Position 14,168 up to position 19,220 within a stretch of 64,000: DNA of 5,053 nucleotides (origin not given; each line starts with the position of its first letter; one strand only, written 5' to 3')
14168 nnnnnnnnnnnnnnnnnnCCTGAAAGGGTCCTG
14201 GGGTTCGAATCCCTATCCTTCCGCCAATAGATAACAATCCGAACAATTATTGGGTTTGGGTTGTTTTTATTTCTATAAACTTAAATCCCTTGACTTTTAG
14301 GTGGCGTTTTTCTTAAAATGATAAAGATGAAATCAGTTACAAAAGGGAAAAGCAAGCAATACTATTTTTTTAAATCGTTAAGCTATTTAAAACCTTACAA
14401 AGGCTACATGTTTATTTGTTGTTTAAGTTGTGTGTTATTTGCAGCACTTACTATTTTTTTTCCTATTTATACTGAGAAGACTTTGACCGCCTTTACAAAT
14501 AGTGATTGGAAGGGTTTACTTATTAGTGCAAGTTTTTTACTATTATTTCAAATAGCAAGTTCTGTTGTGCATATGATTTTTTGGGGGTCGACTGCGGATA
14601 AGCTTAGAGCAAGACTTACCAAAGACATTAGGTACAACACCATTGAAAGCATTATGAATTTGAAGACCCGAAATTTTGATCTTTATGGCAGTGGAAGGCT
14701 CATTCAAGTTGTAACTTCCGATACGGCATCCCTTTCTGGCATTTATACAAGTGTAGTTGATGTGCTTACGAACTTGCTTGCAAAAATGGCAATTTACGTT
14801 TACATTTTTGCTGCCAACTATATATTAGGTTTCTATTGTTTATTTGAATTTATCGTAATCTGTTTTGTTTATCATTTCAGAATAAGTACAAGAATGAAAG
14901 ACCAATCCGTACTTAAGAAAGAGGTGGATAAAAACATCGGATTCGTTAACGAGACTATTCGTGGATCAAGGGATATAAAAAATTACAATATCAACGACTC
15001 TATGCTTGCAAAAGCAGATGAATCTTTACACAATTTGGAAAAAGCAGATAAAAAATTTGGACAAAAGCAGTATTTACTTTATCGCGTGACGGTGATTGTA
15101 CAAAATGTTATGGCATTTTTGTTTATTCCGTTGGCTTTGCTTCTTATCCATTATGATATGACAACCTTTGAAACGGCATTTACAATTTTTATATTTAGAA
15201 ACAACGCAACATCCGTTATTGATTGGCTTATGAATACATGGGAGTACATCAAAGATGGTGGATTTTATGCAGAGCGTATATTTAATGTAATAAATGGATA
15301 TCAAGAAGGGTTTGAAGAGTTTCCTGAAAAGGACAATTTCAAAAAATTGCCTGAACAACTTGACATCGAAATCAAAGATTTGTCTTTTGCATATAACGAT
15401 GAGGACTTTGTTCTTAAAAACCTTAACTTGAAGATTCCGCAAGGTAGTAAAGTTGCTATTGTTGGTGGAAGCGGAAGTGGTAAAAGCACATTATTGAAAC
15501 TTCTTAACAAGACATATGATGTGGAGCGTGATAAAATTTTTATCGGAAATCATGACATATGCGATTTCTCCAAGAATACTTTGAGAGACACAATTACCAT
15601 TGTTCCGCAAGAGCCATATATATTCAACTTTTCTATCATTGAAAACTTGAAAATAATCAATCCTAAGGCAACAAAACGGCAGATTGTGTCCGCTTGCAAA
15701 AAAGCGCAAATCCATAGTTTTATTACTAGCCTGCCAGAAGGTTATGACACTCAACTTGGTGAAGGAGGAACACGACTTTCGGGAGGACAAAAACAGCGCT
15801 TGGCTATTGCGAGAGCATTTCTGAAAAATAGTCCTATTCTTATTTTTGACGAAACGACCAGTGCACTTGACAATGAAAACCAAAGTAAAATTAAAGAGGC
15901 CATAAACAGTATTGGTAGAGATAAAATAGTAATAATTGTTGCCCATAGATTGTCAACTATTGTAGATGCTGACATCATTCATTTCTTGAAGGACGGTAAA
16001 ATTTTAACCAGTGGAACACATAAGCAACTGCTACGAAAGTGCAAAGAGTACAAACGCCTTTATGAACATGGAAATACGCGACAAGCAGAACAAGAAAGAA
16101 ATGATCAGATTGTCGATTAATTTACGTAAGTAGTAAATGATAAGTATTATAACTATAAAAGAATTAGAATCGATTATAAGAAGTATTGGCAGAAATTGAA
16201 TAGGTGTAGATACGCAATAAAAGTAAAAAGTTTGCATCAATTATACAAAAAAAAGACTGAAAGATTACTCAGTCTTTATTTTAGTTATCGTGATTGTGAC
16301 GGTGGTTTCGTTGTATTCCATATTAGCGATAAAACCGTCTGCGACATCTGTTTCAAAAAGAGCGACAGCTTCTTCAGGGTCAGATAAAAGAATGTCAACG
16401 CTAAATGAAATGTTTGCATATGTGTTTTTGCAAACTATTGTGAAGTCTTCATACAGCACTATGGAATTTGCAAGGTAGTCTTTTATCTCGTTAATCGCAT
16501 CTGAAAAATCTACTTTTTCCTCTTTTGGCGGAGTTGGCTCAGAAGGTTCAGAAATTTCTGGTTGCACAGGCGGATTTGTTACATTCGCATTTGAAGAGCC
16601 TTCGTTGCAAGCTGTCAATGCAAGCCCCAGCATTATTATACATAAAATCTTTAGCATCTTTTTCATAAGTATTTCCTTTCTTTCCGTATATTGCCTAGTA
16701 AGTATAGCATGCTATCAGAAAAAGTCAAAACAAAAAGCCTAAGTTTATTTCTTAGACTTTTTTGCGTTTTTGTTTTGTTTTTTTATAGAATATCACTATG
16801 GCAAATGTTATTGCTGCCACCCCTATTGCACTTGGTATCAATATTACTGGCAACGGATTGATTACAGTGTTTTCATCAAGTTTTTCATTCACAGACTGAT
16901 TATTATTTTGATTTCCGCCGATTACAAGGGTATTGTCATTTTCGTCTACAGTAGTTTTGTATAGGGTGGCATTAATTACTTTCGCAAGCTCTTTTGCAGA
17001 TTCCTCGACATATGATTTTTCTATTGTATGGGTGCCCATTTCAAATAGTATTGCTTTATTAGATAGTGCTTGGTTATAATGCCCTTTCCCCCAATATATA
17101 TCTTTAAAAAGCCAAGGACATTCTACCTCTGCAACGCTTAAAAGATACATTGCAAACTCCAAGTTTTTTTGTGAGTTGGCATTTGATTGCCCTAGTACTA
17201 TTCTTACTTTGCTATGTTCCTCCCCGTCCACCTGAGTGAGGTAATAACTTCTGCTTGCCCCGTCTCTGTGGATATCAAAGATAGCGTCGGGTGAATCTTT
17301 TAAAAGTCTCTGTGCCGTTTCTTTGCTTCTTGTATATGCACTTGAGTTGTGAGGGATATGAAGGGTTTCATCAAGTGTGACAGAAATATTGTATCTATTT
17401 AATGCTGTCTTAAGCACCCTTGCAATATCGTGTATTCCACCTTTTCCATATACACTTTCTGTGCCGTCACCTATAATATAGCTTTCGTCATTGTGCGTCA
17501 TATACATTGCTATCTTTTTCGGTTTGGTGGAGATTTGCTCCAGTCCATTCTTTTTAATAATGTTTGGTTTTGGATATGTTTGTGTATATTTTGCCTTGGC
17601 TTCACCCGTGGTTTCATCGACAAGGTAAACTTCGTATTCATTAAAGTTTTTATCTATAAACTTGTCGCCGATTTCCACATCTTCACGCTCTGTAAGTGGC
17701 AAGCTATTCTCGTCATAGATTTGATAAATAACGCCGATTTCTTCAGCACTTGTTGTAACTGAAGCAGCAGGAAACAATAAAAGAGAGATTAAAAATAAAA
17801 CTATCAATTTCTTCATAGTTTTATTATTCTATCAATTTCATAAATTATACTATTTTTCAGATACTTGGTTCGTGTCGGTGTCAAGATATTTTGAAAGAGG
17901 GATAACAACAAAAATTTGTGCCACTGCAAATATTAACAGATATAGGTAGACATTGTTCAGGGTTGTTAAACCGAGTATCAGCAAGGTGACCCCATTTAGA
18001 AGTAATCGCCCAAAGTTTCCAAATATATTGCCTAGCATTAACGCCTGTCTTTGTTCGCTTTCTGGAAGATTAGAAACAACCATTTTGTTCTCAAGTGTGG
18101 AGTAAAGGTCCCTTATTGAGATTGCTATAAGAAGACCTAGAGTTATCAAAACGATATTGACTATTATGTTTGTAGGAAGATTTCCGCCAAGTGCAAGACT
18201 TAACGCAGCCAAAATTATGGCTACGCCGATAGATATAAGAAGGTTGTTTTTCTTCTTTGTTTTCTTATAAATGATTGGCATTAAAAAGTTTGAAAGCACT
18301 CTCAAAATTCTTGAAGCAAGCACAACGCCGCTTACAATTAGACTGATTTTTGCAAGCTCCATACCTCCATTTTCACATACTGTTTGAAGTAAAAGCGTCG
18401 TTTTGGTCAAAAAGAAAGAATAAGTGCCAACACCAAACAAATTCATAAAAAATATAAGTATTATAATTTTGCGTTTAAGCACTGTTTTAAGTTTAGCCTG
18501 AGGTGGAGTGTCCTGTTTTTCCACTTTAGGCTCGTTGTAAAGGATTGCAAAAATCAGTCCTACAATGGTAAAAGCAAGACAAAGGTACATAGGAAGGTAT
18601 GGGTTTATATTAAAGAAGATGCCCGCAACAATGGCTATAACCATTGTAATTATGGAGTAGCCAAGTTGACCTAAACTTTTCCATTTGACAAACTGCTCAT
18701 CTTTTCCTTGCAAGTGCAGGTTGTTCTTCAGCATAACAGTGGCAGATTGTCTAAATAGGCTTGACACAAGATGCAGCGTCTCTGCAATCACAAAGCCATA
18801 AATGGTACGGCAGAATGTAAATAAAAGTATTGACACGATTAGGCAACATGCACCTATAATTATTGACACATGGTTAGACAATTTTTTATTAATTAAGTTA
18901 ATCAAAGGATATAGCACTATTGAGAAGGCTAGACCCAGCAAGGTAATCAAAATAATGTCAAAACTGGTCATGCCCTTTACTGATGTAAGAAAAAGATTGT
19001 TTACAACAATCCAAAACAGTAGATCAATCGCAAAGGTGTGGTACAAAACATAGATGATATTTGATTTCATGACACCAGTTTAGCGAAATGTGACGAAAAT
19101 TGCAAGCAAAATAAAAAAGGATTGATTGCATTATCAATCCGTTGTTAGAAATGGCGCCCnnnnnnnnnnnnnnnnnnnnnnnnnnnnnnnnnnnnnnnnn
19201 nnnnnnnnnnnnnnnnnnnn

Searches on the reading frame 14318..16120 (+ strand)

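Call 17: search_protein_families(library=pfam, proteins=[window:14318-16120:+], max_evalue=0.001)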
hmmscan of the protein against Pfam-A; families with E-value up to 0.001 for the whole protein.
window:14318-16120:+ (600 aa): 4 families
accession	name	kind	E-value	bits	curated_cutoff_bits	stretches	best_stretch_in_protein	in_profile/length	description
PF00005.33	ABC_tran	-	1.7e-30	106.8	25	1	366-515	1-137/137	ABC transporter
PF00664.28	ABC_membrane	-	1.1e-18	68.3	28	1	31-291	1-264/274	ABC transporter transmembrane region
PF02463.25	SMC_N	-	1.2e-08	35.1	40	1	450-552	117-206/220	RecF/RecN/SMC N terminal domain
PF09818.15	ABC_ATPase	-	3.3e-07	30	23.2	0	460-517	132-188/283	P-loop domain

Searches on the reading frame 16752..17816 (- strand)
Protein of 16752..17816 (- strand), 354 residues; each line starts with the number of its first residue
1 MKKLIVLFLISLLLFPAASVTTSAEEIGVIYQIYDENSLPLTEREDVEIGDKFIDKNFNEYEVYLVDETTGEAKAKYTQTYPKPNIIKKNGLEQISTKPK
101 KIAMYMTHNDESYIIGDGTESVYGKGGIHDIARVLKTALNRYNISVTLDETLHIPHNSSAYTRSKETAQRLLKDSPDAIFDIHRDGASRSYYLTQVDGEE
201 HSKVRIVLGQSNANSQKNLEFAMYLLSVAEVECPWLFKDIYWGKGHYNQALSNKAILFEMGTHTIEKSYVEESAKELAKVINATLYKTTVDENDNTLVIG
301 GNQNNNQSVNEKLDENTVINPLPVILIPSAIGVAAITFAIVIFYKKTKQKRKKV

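Call 18: search_protein_families(library=pfam, proteins=[window:16752-17816:-], max_evalue=0.001)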
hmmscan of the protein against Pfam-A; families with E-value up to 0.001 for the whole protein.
window:16752-17816:- (354 aa): 1 family
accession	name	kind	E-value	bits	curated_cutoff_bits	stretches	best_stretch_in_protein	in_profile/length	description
PF07454.18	SpoIIP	-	2e-46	159.1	24.4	1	74-281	65-268/269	Stage II sporulation protein P (SpoIIP)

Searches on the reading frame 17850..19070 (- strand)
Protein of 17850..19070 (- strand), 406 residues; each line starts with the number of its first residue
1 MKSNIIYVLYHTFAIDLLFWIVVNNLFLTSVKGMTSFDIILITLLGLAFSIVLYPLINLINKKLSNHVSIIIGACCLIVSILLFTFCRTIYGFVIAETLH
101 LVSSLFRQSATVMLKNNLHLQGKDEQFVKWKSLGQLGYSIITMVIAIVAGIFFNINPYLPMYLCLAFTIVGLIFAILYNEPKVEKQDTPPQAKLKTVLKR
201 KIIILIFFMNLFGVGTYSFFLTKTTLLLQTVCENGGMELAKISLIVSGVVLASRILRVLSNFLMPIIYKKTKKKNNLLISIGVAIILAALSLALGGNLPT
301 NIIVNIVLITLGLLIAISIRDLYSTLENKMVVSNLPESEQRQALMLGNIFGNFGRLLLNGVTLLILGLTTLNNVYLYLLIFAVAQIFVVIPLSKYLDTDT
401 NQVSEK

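Call 18: search_protein_families(library=pfam, proteins=[window:17850-19070:-], max_evalue=0.001)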
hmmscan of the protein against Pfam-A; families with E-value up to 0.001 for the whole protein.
window:17850-19070:- (406 aa): 1 family
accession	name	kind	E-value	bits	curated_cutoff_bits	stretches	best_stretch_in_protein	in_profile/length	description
PF07690.21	MFS_1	-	7.8e-13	48.5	33.4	1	19-357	15-345/347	Major Facilitator Superfamily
